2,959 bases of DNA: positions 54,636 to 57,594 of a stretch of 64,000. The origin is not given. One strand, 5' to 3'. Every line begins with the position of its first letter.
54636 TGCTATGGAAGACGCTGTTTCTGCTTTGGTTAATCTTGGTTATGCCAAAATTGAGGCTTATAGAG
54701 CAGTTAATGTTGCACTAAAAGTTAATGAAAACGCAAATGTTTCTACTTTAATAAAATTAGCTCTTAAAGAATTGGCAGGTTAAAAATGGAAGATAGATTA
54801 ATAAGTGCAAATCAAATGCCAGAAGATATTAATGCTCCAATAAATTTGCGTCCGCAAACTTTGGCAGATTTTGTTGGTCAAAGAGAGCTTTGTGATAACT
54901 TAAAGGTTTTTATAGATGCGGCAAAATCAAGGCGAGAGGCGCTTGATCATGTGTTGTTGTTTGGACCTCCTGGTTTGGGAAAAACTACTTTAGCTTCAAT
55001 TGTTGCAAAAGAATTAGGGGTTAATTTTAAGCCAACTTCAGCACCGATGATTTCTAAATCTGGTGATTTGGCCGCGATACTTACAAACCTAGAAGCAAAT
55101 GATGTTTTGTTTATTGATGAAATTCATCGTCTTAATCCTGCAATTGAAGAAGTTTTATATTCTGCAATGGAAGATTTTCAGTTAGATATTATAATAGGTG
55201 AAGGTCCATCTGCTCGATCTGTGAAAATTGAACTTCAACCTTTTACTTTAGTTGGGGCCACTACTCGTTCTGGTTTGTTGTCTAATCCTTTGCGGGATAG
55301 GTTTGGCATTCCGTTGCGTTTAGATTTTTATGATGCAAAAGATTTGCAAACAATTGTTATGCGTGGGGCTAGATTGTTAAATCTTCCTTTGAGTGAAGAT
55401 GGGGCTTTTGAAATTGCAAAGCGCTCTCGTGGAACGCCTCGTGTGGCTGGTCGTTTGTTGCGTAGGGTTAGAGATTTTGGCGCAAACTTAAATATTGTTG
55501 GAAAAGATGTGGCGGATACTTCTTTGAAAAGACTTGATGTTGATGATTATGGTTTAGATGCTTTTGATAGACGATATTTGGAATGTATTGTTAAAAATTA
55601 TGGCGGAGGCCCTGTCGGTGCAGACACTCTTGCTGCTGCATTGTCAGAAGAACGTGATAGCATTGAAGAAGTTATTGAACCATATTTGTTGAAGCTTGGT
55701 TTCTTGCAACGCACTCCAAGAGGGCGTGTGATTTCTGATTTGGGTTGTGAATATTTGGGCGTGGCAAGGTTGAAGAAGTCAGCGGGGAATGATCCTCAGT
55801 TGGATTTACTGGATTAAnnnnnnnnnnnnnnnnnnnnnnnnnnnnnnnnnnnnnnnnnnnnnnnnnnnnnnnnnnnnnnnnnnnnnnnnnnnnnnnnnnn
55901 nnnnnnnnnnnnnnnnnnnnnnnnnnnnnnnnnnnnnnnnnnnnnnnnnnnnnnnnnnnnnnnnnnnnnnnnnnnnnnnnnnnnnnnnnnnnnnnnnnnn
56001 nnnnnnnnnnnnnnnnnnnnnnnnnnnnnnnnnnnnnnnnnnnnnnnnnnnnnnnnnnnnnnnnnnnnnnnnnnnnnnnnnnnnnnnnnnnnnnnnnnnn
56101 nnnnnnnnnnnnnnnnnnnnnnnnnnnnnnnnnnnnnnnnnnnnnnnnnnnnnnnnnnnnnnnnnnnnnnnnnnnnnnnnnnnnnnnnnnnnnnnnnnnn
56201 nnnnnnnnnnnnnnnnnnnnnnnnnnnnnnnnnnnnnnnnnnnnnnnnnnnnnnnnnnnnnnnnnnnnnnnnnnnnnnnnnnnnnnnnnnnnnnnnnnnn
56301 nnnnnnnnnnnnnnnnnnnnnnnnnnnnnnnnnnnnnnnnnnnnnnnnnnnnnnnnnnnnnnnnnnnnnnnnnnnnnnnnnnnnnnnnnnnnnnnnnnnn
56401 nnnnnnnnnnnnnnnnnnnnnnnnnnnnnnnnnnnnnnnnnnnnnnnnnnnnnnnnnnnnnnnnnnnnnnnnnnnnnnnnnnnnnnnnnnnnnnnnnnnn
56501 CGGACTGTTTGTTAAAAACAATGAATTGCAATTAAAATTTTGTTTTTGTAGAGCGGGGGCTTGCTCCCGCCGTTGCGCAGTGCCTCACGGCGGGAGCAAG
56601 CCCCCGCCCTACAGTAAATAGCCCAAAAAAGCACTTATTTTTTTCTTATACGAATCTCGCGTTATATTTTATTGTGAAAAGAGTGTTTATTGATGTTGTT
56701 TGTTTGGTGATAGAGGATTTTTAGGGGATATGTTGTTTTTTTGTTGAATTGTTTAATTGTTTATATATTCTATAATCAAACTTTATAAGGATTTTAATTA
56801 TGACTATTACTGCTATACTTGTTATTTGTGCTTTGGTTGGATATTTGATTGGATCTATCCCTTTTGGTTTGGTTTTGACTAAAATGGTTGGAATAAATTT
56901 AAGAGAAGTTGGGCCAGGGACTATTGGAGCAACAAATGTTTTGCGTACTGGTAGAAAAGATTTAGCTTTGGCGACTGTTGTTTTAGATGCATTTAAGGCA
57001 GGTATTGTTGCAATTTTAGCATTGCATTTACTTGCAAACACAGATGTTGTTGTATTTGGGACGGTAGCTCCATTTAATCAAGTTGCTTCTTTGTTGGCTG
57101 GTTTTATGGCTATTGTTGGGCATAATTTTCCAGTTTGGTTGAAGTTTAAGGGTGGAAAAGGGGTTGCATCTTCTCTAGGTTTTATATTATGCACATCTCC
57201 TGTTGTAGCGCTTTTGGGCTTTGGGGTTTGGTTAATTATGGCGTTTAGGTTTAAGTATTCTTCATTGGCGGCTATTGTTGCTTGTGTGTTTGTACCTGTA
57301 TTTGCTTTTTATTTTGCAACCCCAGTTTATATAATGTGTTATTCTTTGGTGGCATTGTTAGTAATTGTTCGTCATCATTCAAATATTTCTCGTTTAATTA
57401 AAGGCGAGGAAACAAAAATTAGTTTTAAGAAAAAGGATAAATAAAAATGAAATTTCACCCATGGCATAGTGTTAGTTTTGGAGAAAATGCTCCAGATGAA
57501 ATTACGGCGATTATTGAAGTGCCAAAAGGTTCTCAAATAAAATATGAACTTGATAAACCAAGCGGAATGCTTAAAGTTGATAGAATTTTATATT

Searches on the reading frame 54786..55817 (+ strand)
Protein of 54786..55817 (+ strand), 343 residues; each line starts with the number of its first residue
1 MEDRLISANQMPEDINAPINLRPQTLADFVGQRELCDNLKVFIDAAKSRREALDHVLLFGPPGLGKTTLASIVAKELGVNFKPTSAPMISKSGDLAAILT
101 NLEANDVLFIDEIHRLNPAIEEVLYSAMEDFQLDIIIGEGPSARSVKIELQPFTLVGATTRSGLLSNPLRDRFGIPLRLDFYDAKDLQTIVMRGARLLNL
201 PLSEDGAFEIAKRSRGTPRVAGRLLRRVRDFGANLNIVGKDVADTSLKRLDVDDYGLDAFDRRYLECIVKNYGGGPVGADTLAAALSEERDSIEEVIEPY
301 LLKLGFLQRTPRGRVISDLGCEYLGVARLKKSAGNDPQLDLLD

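Call 76: search_protein_families(library=pfam, max_evalue=0.001, proteins=[window:54786-55817:+])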
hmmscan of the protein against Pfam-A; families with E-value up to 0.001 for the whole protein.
window:54786-55817:+ (343 aa): 13 families
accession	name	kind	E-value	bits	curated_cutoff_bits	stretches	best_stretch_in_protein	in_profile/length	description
PF05496.18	RuvB_N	-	5.3e-80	267.2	27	1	21-179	1-159/159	Holliday junction DNA helicase RuvB P-loop domain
PF17864.7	AAA_lid_4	-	5e-25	87.5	27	1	182-253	1-74/74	RuvB AAA lid domain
PF05491.19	RuvB_C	-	7.6e-25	87.1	24.7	1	255-324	2-71/72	RuvB C-terminal winged helix domain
PF00004.35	AAA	-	5.9e-22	79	21.2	1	56-177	1-127/131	ATPase family associated with various cellular activities (AAA)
PF07728.20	AAA_5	-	8.6e-09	36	22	1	55-173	1-139/139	AAA domain (dynein-related subfamily)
PF06068.19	TIP49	-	5e-06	26.4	23.8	1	27-83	24-82/347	TIP49 P-loop domain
PF13191.12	AAA_16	-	2.1e-05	25.5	32.6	0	29-77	2-48/167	AAA ATPase domain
PF01078.27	Mg_chelatase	-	2.5e-05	24.2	20.3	0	55-74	24-43/207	Magnesium chelatase, subunit ChlI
PF13173.12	AAA_14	-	3.6e-05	24.2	27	1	56-137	5-95/129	AAA domain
PF07726.17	AAA_3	-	5.2e-05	23.6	27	0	55-82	1-28/131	ATPase family associated with various cellular activities (AAA)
PF03215.21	Rad17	-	0.00012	22.5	23.8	1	22-94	14-86/186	Rad17 P-loop domain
PF13401.12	AAA_22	-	0.00013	22.8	27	0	55-78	7-30/130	AAA domain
PF20720.3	nSTAND3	-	0.00046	20.4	27.2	1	45-112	9-73/155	Novel STAND NTPase 3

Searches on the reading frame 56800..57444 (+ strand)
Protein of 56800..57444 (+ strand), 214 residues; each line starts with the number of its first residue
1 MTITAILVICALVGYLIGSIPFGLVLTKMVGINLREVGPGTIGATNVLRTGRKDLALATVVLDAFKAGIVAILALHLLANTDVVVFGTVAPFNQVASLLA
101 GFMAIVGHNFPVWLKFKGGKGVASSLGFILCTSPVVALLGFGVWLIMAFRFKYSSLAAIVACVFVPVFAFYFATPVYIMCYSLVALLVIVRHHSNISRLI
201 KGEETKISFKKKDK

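Call 76: search_protein_families(library=pfam, max_evalue=0.001, proteins=[window:56800-57444:+])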
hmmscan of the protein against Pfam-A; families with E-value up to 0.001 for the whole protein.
window:56800-57444:+ (214 aa): 1 family
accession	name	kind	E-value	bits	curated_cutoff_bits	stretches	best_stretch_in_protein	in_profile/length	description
PF02660.20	G3P_acyltransf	-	6.3e-48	163.4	24.1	1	13-199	1-164/164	Glycerol-3-phosphate acyltransferase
